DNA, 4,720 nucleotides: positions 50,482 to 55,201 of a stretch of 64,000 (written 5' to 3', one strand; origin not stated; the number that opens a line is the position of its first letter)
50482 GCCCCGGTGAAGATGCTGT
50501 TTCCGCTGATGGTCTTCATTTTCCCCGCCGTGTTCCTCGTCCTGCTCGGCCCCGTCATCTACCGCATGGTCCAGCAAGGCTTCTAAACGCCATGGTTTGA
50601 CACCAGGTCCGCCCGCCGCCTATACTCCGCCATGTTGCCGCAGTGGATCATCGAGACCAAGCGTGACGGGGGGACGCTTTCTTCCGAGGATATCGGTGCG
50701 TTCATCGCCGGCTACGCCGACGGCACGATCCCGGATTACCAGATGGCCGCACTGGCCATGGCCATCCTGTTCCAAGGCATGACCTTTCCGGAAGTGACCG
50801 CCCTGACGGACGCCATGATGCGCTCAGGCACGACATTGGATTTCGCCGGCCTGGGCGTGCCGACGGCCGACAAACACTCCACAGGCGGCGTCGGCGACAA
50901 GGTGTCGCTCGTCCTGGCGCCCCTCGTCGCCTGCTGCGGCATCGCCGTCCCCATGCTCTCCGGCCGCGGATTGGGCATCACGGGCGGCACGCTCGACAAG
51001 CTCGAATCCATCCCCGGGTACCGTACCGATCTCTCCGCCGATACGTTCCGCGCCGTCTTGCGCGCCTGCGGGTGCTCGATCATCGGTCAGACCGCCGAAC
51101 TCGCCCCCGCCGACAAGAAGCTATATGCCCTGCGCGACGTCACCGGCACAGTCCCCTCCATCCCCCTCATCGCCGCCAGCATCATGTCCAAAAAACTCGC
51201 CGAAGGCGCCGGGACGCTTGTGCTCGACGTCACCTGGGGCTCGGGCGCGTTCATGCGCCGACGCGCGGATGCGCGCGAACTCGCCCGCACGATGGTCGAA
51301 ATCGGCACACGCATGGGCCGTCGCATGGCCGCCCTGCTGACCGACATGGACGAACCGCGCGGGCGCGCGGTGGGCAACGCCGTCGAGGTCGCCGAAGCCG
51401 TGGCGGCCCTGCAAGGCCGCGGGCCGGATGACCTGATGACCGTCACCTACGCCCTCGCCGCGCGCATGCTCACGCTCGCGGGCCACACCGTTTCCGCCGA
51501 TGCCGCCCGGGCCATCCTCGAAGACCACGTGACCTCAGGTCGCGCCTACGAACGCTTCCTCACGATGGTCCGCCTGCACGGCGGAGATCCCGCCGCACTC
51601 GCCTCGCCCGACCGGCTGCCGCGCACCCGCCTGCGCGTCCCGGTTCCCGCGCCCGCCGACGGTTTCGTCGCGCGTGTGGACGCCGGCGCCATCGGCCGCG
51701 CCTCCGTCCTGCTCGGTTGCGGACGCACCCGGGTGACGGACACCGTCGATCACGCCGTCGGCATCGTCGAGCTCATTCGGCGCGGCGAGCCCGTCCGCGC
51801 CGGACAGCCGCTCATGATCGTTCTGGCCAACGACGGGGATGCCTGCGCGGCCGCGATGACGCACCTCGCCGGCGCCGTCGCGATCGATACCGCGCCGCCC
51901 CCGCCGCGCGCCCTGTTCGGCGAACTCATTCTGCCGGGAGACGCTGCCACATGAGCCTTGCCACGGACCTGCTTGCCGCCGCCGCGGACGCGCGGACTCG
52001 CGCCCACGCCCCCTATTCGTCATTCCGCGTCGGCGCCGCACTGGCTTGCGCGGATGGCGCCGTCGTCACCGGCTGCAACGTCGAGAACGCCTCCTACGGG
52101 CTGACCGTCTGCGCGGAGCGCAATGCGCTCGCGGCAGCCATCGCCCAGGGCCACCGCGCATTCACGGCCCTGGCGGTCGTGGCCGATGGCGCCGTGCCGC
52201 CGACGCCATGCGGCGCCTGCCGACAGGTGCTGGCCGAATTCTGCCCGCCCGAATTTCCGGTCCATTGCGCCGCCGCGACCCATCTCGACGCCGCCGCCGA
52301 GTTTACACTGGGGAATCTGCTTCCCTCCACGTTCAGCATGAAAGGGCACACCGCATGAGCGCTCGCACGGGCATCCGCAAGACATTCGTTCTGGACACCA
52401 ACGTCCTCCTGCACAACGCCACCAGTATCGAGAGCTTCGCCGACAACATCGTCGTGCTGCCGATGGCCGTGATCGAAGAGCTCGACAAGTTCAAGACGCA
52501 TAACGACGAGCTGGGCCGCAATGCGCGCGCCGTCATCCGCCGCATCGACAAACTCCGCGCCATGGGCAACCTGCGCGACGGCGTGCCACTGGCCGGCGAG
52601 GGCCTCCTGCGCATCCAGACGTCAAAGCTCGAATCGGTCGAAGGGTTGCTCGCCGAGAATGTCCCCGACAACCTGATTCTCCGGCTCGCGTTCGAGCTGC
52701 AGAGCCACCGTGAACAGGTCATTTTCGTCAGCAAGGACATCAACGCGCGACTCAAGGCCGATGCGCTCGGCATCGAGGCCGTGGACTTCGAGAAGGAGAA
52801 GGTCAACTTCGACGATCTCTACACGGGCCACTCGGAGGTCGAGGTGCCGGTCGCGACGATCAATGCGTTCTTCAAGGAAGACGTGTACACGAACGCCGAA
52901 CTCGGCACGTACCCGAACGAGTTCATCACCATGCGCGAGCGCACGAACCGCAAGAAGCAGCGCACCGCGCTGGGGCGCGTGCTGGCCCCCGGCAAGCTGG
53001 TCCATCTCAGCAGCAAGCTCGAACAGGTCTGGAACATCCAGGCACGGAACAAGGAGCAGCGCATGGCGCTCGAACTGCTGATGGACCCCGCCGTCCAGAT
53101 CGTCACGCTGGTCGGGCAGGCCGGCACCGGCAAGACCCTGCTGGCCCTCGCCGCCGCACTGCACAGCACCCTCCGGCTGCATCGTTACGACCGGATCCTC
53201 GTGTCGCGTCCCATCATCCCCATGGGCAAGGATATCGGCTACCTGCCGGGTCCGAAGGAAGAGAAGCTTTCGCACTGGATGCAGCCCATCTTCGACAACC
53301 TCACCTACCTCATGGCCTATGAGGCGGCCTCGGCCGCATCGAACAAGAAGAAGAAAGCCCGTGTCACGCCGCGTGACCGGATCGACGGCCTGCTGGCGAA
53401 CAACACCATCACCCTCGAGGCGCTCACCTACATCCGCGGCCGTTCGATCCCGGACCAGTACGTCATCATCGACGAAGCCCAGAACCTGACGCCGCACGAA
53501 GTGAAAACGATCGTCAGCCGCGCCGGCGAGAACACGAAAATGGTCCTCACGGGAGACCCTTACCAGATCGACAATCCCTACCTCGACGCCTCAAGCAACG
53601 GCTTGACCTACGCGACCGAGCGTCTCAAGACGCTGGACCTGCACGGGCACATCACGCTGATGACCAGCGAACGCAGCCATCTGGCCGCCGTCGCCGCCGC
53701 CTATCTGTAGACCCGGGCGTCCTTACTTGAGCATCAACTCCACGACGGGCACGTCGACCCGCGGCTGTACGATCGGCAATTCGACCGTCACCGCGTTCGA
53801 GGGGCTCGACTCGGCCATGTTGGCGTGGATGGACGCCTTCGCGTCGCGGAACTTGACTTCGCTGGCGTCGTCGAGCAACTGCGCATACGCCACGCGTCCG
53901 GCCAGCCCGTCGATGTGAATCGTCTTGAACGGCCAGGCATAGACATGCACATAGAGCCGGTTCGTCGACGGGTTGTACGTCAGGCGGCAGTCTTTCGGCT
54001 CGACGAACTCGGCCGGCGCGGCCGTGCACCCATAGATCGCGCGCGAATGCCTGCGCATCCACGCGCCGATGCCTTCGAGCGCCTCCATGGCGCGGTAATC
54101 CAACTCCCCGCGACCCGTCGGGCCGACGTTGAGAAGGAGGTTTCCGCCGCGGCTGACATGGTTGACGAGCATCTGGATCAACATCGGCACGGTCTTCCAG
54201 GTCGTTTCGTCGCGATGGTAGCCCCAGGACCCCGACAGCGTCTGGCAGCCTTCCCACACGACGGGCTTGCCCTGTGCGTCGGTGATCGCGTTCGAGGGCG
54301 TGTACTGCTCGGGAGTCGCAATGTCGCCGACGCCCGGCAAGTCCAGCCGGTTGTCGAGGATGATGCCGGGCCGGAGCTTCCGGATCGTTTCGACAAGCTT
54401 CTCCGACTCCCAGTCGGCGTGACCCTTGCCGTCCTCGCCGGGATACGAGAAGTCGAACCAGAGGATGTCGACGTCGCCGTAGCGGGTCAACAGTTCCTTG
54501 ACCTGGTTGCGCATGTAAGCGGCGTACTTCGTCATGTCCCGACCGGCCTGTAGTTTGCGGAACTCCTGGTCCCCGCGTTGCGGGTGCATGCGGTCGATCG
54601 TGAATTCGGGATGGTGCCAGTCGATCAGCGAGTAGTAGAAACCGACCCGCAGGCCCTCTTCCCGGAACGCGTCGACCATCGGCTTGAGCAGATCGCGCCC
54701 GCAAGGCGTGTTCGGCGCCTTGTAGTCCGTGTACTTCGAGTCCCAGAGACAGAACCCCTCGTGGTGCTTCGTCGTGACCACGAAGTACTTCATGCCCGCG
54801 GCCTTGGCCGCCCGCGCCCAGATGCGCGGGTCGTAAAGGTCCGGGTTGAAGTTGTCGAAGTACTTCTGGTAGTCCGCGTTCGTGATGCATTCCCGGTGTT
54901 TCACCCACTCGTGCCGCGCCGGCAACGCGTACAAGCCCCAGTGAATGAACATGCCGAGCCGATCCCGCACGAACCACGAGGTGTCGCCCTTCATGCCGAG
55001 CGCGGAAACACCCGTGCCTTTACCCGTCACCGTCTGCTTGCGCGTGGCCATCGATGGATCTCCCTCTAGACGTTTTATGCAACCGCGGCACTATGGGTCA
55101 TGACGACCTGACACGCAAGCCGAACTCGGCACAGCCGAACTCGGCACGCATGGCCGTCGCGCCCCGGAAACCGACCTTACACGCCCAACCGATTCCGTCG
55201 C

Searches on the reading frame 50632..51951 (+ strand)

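Call 19: search_protein_families(library=pfam, proteins=[window:50632-51951:+], max_evalue=0.001)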
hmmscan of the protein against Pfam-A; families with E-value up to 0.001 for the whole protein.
window:50632-51951:+ (440 aa): 3 families
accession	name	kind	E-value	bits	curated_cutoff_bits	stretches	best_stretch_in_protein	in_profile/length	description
PF00591.27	Glycos_transf_3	-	3.9e-41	141.8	27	1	77-306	3-253/253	Glycosyl transferase family, a/b domain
PF02885.22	Glycos_trans_3N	-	3.3e-21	75.2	26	1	6-66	3-63/63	Glycosyl transferase family, helical bundle domain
PF07831.19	PYNP_C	-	1.4e-15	57.1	27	1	345-418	1-74/75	Pyrimidine nucleoside phosphorylase C-terminal domain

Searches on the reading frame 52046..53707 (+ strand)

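Call 19: search_protein_families(library=pfam, proteins=[window:52046-53707:+], max_evalue=0.001)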
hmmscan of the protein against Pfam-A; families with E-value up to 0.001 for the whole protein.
window:52046-53707:+ (554 aa): 6 families
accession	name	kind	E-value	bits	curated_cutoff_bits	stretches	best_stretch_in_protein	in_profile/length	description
PF02562.22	PhoH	-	3.6e-48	164.2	27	1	331-540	2-188/205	PhoH-like protein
PF13638.12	PIN_4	-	8.7e-33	113.9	21.9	1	114-249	1-132/132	PIN domain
PF13604.12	AAA_30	-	5.4e-09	36.5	27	0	454-509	81-129/191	AAA domain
PF13401.12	AAA_22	-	2.7e-05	24.9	27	1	351-507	6-125/130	AAA domain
PF13245.12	AAA_19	-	6.3e-05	23.6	25.1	0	461-508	82-129/134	AAA domain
PF00270.35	DEAD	-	0.00046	20.4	26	0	336-487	2-135/167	DEAD/DEAH box helicase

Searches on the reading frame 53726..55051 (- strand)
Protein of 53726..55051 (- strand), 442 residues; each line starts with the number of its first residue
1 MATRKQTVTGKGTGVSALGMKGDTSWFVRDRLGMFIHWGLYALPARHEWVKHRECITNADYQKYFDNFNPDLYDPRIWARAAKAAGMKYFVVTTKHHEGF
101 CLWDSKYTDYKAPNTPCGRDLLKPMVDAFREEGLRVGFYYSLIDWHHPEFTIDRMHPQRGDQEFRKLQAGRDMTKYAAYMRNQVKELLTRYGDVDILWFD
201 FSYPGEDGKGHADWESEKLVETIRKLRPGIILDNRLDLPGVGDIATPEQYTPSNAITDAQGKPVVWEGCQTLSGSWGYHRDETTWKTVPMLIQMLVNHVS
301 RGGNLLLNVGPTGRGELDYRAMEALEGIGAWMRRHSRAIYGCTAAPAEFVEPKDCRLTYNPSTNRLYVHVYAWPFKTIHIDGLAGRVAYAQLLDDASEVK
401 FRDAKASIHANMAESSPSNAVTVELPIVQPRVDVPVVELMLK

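Call 19: search_protein_families(library=pfam, proteins=[window:53726-55051:-], max_evalue=0.001)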
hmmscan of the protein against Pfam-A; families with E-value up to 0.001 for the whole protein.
window:53726-55051:- (442 aa): 2 families
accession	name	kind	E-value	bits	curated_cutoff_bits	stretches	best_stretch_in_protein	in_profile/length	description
PF01120.23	Alpha_L_fucos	-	2e-89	300.9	25.2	1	25-335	28-343/345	Alpha-L-fucosidase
PF14871.12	GHL6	-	0.00023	21.8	35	1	77-147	4-70/132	Hypothetical glycosyl hydrolase 6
